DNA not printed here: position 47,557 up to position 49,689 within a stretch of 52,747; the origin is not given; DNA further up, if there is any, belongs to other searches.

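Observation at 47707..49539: RRE + cysteine-depleted rSAM/SPASM-like body fused to a GNAT: a likely repurposed maturase scaffold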

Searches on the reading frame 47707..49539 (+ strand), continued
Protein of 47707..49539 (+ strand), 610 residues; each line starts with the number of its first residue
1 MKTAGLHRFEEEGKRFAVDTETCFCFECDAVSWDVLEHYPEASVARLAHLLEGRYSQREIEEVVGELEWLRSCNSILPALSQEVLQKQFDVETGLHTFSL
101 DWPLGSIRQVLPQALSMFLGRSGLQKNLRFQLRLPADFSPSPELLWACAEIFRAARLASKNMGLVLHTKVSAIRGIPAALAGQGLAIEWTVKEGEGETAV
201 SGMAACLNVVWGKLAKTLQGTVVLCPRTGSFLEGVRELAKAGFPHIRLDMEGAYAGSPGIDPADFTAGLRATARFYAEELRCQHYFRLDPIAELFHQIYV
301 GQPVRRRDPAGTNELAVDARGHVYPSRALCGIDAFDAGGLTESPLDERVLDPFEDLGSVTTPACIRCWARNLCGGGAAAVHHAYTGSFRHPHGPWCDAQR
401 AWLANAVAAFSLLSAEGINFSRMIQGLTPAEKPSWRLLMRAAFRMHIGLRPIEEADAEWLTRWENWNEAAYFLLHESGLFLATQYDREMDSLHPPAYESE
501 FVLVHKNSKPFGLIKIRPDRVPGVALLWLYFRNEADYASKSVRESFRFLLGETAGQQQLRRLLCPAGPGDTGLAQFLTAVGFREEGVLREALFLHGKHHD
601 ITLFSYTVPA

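Call 23: fold_search(model_id=the predicted structure, library=pdb)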
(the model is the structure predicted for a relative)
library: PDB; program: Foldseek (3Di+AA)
matches with E <= 10: 1340; with E <= 0.001: 420
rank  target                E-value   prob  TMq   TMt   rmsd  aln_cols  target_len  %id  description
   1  5wgg_A                1.4e-15  1.00  0.48  0.64   7.0       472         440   17  Structural Insights into Thioether Bond Formation in the Biosynthesis of Sactipeptides (released 2017-07-26)
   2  5why_B                5.9e-15  1.00  0.45  0.62   6.2       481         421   17  Structural Insights into Thioether Bond Formation in the Biosynthesis of Sactipeptides (released 2017-07-26)
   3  5why_A                1.1e-13  1.00  0.46  0.64   7.6       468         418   18  Structural Insights into Thioether Bond Formation in the Biosynthesis of Sactipeptides (released 2017-07-26)
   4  4mj8_B                3.3e-09  1.00  0.23  0.72   4.2       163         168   17  Crystal structure of spermidine N-acetyltransferase from Vibrio cholerae in complex with polyamine (released 2013-09-25)
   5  7kwh_D                6.4e-09  1.00  0.22  0.71   4.3       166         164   16  Spermidine N-acetyltransferase SpeG K23-Y30 chimera from Vibrio cholerae and hSSAT (released 2020-12-16)
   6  3igr_A                6.4e-09  1.00  0.20  0.60   5.2       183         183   21  The Crystal Structure of Ribosomal-protein-S5-alanine Acetyltransferase from Vibrio fischeri to 2.0A (released 2009-09-01)
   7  7kwq_A                7.9e-09  1.00  0.23  0.71   4.0       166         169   16  Spermidine N-acetyltransferase SpeG R149-K152 chimera from Vibrio cholerae and hSSAT (released 2020-12-16)
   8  7kwj_B                8.3e-09  1.00  0.22  0.71   4.3       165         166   17  Spermidine N-acetyltransferase SpeG K23-Q34 chimera from Vibrio cholerae and hSSAT (released 2020-12-16)
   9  7kwq_C                1.2e-08  1.00  0.22  0.71   4.1       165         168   16  Spermidine N-acetyltransferase SpeG R149-K152 chimera from Vibrio cholerae and hSSAT (released 2020-12-16)
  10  7kwx_B                1.3e-08  1.00  0.22  0.70   4.0       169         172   16  Spermidine N-acetyltransferase SpeG N152L mutant from Vibrio cholerae (released 2020-12-16)
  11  6e1x_C                1.4e-08  1.00  0.22  0.67   4.2       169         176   18  Crystal structure of product-bound complex of spermidine/spermine N-acetyltransferase SpeG (released 2019-07-10)
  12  5ug4_C                1.4e-08  1.00  0.22  0.68   4.1       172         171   16  Structure of spermidine N-acetyltransferase SpeG from Vibrio cholerae (released 2017-01-25)
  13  6cx8_B                1.5e-08  1.00  0.22  0.68   4.2       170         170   16  Crystal structure of spermidine/spermine N-acetyltransferase SpeG from Vibrio cholerae in complex with manganese ions. (released 2018-04-18)
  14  3wr7_A                1.6e-08  1.00  0.22  0.70   4.2       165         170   16  Crystal Structure of Spermidine Acetyltransferase from Escherichia coli (released 2015-09-02)
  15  7kwh_A                1.6e-08  1.00  0.22  0.69   4.4       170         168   15  Spermidine N-acetyltransferase SpeG K23-Y30 chimera from Vibrio cholerae and hSSAT (released 2020-12-16)
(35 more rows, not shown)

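Call 26: search_solved_structures(query=A1, max_evalue=0.01, show_alignments=3)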
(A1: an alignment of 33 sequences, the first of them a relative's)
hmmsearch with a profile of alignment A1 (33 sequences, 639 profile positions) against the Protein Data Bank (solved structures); distinct sequences matched with E-value up to 0.01: 7.
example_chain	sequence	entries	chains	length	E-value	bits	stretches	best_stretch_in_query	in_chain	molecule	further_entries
5wgg_A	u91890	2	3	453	1.7e-37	132.7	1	4-435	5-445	Radical SAM domain protein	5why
1z9u_A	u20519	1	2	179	6.7e-06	28.3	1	521-636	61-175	acetyl transferase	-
1s7k_A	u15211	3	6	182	6.9e-06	28.3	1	521-636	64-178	acetyl transferase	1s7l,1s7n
1s7f_A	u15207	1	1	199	8.8e-06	27.9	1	521-636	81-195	acetyl transferase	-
1nsl_A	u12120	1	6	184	0.00014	23.9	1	537-635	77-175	Probable acetyltransferase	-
2ae6_A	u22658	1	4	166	0.0013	20.8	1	522-637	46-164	acetyltransferase, GNAT family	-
3igr_A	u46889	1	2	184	0.0032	19.5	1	564-630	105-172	Ribosomal-protein-S5-alanine N-acetyltransferase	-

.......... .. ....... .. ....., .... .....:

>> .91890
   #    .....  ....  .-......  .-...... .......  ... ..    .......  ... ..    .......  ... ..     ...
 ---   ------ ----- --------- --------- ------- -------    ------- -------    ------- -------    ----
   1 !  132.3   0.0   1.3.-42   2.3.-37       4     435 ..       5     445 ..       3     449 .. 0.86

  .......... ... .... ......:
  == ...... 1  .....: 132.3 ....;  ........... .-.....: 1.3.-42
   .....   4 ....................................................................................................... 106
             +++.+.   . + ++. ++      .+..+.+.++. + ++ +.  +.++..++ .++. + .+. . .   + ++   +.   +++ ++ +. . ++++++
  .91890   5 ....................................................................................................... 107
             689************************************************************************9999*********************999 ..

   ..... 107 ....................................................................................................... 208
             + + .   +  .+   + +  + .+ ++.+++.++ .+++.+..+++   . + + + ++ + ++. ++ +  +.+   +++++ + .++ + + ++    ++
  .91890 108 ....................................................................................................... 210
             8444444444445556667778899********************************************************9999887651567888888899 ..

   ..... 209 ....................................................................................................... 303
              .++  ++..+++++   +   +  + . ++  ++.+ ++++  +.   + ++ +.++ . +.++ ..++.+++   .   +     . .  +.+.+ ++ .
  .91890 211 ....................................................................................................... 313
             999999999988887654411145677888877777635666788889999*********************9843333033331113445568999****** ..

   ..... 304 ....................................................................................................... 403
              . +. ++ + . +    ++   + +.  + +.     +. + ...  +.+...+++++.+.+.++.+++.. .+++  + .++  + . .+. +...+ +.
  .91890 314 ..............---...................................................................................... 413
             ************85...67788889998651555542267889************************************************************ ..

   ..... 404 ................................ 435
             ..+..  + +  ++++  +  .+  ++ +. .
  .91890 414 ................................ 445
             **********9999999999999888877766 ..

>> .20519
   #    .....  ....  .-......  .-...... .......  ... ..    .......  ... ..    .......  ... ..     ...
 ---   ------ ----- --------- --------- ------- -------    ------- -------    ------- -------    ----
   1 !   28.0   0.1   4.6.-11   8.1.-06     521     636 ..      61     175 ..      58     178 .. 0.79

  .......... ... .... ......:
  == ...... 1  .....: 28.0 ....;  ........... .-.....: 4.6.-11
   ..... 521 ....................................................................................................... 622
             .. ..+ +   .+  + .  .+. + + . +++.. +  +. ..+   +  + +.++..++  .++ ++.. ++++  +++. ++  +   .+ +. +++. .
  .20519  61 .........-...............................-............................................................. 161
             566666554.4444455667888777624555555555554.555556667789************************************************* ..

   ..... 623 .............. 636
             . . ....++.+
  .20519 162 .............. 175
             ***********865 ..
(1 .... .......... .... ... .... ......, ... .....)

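Call 28: find_related_loci(query=A1, collection=genome_contigs, flank=7000)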
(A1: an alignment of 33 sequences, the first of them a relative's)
Query A1 (610 aa) in genome_contigs; peptide patterns used: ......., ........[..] (x = any residue, [..] = any of these).
194 stretches matched a pattern; 108 encode a relative of the query (tblastn E <= 1e-3); the best 80 are kept; 80 distinct loci.
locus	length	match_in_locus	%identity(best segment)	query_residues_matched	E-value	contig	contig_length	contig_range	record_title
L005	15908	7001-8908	47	1-607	0e+0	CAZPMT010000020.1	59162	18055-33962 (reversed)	MAG TPA_asm: uncultured Nitrospiraceae bacterium isolate SRP302447_co3_797 genome assembly, contig: NODE_1415_length_591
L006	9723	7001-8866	49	6-608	0e+0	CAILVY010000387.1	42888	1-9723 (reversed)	MAG: Candidatus Hydrogenedentes bacterium isolate LaPlata_bin-1517 genome assembly, contig: bin-1517:387/407, whole geno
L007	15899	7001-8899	49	1-603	0e+0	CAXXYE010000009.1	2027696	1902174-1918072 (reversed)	MAG: Candidatus Hydrogenedentota bacterium isolate 9f1eef2f-e61c-44ad-add1-0a006c8246d5 genome assembly, contig: contig_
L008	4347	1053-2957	48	1-607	0e+0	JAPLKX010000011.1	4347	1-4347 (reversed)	MAG: Candidatus Hydrogenedentota bacterium isolate LacPavin_0920_SED5_MAG_60_9 LacPavin_0920_SED5_scaffold_1909611, whol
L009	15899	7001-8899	47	1-604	0e+0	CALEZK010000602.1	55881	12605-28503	MAG TPA_asm: uncultured bacterium isolate SRR1506987_bin.88_CONCOCT_v1.1_MAG genome assembly, contig: ERZ761602.976, who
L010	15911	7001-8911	46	1-608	0e+0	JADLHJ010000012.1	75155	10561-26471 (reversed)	MAG: Candidatus Hydrogenedentota bacterium isolate SJ475 c_000000114478, whole genome shotgun sequence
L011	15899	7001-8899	48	1-605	0e+0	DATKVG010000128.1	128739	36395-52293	MAG TPA_asm: Candidatus Bathyarchaeia archaeon isolate SMAG_U14127 k141_3227249, whole genome shotgun sequence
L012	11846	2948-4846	47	1-604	0e+0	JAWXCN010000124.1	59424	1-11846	MAG: Candidatus Hydrogenedentota bacterium isolate P2IB.85 k99_749350, whole genome shotgun sequence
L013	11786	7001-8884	48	1-605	0e+0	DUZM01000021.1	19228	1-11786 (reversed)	MAG TPA_asm: Candidatus Hydrogenedentota bacterium isolate MAG_17963_hgd_111 Ga0180437_10004696, whole genome shotgun se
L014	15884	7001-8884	48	6-608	0e+0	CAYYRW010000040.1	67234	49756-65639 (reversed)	MAG TPA_asm: uncultured Nitrospirales bacterium isolate binchicken_co20_17 genome assembly, contig: NODE_1053_length_672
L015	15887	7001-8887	47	6-604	0e+0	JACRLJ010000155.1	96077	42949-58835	MAG: Candidatus Hydrogenedentota bacterium isolate NC_groundwater_1878_Pr3_B-0.1um_59_9 SR2-18-B1_coassembly_124755, who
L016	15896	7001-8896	47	1-605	0e+0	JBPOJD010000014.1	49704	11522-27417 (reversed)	MAG: Candidatus Hydrogenedentota bacterium isolate MAG_4141 c_000000608811, whole genome shotgun sequence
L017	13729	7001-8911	46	1-608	0e+0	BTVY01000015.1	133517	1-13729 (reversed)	MAG: Candidatus Hydrogenedentota bacterium AMX-MBFR-82 DNA, sequence015, whole genome shotgun sequence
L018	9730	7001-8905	46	1-604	0e+0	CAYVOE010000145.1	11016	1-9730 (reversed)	MAG TPA_asm: uncultured Nitrospiraceae bacterium isolate SRP268622_co1_273 genome assembly, contig: NODE_14133_length_11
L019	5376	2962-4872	46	1-608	0e+0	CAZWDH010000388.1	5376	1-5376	MAG TPA_asm: uncultured Nitrospiraceae bacterium isolate SRP323723_co1_44 genome assembly, contig: NODE_13194_length_537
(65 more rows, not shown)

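Call 41: search_protein_families(library=pfam, alignment_id=A1, max_evalue=1)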
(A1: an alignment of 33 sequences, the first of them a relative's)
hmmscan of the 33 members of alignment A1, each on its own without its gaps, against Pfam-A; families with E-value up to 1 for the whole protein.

A. member 1, P0001 (610 aa): 1 family
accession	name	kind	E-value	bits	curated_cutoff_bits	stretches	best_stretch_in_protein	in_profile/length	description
PF13420.13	Acetyltransf_4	-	0.11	13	24.3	1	449-602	1-154/155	Acetyltransferase (GNAT) domain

B. families by the number of members that match (of 33 scanned): 22 families
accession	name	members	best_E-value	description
PF13420.13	Acetyltransf_4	30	3.2e-08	Acetyltransferase (GNAT) domain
PF13302.13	Acetyltransf_3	12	0.00028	Acetyltransferase (GNAT) domain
PF13523.12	Acetyltransf_8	7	0.004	Acetyltransferase (GNAT) domain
PF25028.1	FnI_RECK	3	0.089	RECK, fibronectin type I module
PF05402.18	PqqD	2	0.045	Coenzyme PQQ synthesis protein D (PqqD)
PF00583.31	Acetyltransf_1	1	0.018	Acetyltransferase (GNAT) family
PF23789.1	Pre_tape_measure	1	0.023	Pre-tape measure protein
PF12806.12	Acyl-CoA_dh_C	1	0.048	Acetyl-CoA dehydrogenase C-terminal like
PF24229.1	Phage_TreK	1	0.061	Staphylococcus phage terminal repeat-encoded protein TreK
PF18331.6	PKHD_C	1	0.065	PKHD-type hydroxylase C-terminal domain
PF24860.1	FdhE_C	1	0.072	FdhE, C-terminal domain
PF13186.11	SPASM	1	0.092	Iron-sulfur cluster-binding domain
PF19252.4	HIND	1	0.093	HIND motif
PF06781.17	CrgA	1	0.18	Cell division protein CrgA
PF12620.13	DUF3778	1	0.19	Protein of unknown function (DUF3778)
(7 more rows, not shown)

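Call 42: search_protein_families(library=padloc, proteins=[window:47707-49539:+], max_evalue=0.01)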
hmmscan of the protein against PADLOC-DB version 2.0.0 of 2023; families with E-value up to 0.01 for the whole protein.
window:47707-49539:+ (610 aa): 0 families

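Call 43: find_encoding_contigs(protein=P0156, flank=8000, max_places=2)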
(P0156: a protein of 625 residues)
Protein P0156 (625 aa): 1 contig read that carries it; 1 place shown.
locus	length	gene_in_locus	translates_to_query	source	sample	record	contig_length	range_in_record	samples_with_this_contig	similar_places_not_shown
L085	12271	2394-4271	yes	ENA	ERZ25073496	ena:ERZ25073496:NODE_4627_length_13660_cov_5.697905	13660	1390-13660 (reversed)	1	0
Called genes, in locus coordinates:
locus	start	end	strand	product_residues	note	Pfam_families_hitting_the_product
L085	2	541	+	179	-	?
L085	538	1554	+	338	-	PF00005:ABC_tran, PF13304:AAA_21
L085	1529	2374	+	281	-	-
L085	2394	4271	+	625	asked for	PF13302:Acetyltransf_3 (weak)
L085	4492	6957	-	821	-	PF10670:DUF4198 (faint), PF20598:DUF6795 (faint), PF22904:NOMO1-like_2nd (faint), PF02369:Big_1 (faint), PF17210:SdrD_B (faint), PF13620:CarboxypepD_reg (weak), PF13715:CarbopepD_reg_2 (weak), PF13620:CarboxypepD_reg (weak), +1 more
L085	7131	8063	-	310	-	-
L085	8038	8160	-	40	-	-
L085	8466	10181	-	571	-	PF02493:MORN (faint)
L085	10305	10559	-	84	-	-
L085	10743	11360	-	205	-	-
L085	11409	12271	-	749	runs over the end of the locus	?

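Call 44: find_encoding_contigs(protein=P0151, flank=8000, max_places=2)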
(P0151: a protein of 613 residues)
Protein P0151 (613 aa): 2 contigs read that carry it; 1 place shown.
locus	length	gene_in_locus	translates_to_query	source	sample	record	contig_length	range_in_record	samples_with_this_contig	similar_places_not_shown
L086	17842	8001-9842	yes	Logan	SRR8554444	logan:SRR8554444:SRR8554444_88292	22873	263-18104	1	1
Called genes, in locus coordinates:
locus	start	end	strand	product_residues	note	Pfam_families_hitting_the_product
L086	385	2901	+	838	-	PF05342:Peptidase_M26_N (faint), PF13202:EF-hand_5 (faint), PF07581:Glug (faint), PF03793:PASTA, PF00036:EF-hand_1 (faint), PF13405:EF-hand_6 (faint), PF13499:EF-hand_7 (faint)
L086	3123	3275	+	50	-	-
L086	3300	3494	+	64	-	-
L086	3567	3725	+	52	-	-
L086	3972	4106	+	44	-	-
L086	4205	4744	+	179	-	PF13420:Acetyltransf_4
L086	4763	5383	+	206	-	PF13302:Acetyltransf_3, PF13420:Acetyltransf_4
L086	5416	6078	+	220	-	PF02517:Rce1-like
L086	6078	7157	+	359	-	PF00005:ABC_tran, PF13304:AAA_21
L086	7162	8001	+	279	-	-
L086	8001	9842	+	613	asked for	-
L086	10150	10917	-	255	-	PF13487:HD_5, PF01966:HD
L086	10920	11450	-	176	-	PF20599:DUF6796 (weak)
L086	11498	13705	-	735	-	PF23139:OB_YrrC, PF14490:HHH_RecD2, PF13245:AAA_19, PF13604:AAA_30, PF01443:Viral_helicase1 (weak), PF18335:SH3_13, PF01443:Viral_helicase1 (weak), PF13538:UvrD_C_2, +3 more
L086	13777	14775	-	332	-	PF01408:GFO_IDH_MocA, PF22725:GFO_IDH_MocA_C3, PF02894:GFO_IDH_MocA_C (weak)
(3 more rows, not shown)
